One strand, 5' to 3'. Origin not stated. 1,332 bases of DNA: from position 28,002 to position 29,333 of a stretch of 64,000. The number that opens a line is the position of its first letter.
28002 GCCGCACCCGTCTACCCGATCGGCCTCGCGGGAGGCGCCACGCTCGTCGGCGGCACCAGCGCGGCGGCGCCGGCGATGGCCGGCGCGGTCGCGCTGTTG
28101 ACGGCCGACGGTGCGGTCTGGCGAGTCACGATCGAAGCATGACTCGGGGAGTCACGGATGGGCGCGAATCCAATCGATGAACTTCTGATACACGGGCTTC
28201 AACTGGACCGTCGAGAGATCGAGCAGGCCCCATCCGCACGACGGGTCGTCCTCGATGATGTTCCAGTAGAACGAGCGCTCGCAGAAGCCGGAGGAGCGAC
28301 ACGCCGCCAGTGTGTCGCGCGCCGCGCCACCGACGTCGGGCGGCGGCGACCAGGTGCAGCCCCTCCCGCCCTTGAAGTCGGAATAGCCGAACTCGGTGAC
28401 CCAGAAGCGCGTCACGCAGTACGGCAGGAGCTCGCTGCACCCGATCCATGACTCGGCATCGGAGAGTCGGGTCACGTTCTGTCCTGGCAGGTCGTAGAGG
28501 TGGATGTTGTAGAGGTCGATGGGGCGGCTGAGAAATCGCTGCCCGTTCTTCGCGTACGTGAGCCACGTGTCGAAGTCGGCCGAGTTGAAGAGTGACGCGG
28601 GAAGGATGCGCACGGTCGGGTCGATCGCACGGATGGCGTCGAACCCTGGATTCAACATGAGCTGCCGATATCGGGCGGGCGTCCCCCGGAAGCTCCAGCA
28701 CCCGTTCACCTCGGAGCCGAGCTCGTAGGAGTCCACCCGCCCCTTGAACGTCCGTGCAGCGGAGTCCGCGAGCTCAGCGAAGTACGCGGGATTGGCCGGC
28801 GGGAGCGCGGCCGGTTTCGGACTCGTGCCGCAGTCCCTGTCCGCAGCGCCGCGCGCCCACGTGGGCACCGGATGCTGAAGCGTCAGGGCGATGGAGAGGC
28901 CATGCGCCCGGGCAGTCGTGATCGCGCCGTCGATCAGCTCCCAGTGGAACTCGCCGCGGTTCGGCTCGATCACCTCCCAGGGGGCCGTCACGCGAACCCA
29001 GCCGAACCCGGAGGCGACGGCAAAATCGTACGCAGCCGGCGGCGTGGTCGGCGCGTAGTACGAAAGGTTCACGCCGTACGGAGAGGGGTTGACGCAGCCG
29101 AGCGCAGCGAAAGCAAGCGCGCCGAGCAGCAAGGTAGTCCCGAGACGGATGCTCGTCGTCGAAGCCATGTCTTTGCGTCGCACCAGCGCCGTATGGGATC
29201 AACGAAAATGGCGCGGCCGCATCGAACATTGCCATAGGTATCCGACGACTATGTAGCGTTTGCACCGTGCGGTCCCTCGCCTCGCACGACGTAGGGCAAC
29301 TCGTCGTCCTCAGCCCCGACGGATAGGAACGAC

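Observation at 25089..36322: Novel 99-nt repeat family: two full and two half copies, all in the same orientation, bracketing accessory genes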

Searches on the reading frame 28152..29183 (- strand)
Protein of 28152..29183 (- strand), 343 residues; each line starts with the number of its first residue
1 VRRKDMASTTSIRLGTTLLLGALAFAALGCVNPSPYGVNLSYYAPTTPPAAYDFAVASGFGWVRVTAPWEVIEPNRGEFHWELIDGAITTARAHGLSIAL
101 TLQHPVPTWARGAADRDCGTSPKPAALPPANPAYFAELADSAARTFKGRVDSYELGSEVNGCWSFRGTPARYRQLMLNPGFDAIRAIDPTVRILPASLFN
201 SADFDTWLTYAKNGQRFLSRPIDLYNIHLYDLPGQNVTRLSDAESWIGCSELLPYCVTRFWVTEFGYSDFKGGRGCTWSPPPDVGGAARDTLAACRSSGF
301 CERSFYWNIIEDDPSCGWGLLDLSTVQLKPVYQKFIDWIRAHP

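Call 12: search_protein_families(library=pfam, proteins=[window:28152-29183:-], max_evalue=0.01)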
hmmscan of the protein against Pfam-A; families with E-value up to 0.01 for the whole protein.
window:28152-29183:- (343 aa): 1 family
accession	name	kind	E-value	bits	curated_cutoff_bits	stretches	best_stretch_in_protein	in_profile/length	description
PF02449.21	Glyco_hydro_42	-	0.00037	20.4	21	1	59-101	23-66/376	Beta-galactosidase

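Call 35: search_protein_families(library=pfam, proteins=[window:28152-29168:-], max_evalue=0.01)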
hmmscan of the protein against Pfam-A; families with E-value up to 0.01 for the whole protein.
window:28152-29168:- (338 aa): 1 family
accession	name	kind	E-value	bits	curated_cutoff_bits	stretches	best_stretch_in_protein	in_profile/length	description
PF02449.21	Glyco_hydro_42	-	0.00036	20.4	21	1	54-96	23-66/376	Beta-galactosidase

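Call 66: list_cluster_members(proteins=[L010:2417-2785:-, L010:3445-3696:-, L010:3788-4246:-, L010:1476-2366:-, window:28152-29168:-, window:25167-25394:-, window:24310-24984:+, window:34302-36086:-])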
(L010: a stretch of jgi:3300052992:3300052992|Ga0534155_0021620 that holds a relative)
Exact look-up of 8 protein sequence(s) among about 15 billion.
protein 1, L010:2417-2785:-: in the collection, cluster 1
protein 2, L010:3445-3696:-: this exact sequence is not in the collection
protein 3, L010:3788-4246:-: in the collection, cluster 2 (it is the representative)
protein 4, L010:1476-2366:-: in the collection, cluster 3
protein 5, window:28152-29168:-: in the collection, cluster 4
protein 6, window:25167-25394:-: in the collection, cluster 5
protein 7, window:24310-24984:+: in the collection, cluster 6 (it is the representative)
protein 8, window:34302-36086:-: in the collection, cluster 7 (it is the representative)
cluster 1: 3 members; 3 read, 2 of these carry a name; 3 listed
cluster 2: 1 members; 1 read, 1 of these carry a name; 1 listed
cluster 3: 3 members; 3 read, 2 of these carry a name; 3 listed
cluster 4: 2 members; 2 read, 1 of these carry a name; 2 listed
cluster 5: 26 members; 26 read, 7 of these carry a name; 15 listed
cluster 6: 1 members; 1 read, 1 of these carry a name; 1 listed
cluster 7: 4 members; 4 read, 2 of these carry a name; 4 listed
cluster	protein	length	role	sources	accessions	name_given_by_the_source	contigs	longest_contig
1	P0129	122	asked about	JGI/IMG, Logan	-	hypothetical protein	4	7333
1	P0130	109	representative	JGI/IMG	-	hypothetical protein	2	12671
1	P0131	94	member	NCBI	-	-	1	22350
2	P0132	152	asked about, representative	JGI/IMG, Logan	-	hypothetical protein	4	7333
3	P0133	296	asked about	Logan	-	-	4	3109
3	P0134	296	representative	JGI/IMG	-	hypothetical protein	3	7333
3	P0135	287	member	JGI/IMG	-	hypothetical protein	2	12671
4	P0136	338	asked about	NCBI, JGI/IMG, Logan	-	hypothetical protein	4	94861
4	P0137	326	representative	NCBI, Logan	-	-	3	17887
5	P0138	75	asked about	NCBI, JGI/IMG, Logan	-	hypothetical protein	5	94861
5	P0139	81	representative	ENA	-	-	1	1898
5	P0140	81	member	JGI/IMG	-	uncharacterized oligopeptide transporter (OPT) family protein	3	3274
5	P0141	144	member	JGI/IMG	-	hypothetical protein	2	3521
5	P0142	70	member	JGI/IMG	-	hypothetical protein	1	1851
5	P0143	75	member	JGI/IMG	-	hypothetical protein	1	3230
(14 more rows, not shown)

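Call 67: find_encoding_contigs(protein=P0130, flank=10000, max_places=4)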
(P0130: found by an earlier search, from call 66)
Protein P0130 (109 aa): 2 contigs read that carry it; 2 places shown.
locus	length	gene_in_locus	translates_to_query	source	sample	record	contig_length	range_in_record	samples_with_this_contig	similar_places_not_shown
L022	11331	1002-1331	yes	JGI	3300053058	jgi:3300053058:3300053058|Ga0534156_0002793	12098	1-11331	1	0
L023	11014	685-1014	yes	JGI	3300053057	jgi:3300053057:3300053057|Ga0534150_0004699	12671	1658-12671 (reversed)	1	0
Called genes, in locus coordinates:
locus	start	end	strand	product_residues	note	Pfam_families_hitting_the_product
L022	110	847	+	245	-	-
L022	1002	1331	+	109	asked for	-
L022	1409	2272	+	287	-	-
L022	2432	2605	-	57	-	PF13333:rve_2 (faint), PF13683:rve_3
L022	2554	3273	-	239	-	PF13276:HTH_21, PF00665:rve (weak)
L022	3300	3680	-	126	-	-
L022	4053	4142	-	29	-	-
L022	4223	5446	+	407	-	PF01757:Acyl_transf_3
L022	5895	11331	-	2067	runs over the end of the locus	?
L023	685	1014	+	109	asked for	-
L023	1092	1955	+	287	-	-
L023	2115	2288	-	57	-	PF13333:rve_2 (faint), PF13683:rve_3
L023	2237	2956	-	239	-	PF13276:HTH_21, PF00665:rve (weak)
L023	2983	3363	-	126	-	-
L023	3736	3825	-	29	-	-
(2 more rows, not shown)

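Call 68: find_encoding_contigs(protein=P0131, flank=10000, max_places=4)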
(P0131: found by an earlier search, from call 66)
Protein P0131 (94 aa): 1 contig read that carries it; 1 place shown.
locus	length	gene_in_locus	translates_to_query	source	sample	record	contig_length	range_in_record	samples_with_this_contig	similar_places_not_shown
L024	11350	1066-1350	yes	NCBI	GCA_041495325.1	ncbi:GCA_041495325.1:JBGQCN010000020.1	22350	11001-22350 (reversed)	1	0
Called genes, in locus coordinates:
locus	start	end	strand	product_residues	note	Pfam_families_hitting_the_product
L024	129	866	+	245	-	-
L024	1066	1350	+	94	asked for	-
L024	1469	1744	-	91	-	-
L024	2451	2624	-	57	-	PF13333:rve_2 (faint), PF13683:rve_3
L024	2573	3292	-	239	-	PF13276:HTH_21, PF00665:rve (weak)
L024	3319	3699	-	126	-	-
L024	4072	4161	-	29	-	-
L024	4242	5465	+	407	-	PF01757:Acyl_transf_3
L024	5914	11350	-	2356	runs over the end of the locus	PF03534:SpvB, PF05593:RHS_repeat (faint), PF13517:FG-GAP_3 (faint), PF12256:TcdB_toxin_midN, PF25023:TEN_YD-shell (faint), PF03527:RHS (weak)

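Call 71: find_encoding_contigs(protein=P0140, flank=5000, max_places=6)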
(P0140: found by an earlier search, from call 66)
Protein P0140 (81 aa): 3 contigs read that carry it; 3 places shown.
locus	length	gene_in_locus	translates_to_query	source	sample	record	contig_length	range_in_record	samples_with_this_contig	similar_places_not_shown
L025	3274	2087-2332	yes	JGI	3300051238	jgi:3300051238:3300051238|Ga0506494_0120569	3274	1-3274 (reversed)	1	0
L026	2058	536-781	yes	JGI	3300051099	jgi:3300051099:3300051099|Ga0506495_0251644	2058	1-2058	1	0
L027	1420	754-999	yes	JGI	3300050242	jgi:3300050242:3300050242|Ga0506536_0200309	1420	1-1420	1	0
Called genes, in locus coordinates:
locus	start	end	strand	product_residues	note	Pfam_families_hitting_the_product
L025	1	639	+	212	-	?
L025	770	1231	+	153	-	-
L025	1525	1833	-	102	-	PF00355:Rieske, PF13806:Rieske_2, PF22543:Rieske_4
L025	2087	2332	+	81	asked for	-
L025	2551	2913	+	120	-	-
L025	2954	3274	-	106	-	?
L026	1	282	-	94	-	?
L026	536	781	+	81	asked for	-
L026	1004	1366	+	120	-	-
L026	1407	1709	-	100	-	-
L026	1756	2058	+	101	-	?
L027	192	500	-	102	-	PF00355:Rieske, PF13806:Rieske_2, PF22543:Rieske_4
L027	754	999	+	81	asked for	-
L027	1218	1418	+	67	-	?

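Call 72: find_encoding_contigs(protein=P0141, flank=5000, max_places=6)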
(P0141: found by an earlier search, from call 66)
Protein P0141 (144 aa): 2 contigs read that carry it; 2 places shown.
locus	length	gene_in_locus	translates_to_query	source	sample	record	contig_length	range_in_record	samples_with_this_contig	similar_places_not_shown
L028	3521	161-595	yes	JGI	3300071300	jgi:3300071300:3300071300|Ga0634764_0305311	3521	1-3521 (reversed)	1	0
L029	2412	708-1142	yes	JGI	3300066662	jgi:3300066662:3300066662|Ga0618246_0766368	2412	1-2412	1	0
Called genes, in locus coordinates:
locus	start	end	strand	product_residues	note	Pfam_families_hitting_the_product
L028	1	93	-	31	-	?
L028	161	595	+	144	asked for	-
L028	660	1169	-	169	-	-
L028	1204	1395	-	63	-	-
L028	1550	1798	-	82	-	-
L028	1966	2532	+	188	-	PF04238:DUF420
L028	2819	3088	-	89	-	-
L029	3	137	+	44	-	?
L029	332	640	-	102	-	PF00355:Rieske, PF13806:Rieske_2, PF22543:Rieske_4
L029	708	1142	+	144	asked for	-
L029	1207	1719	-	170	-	-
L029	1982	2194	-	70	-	-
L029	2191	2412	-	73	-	?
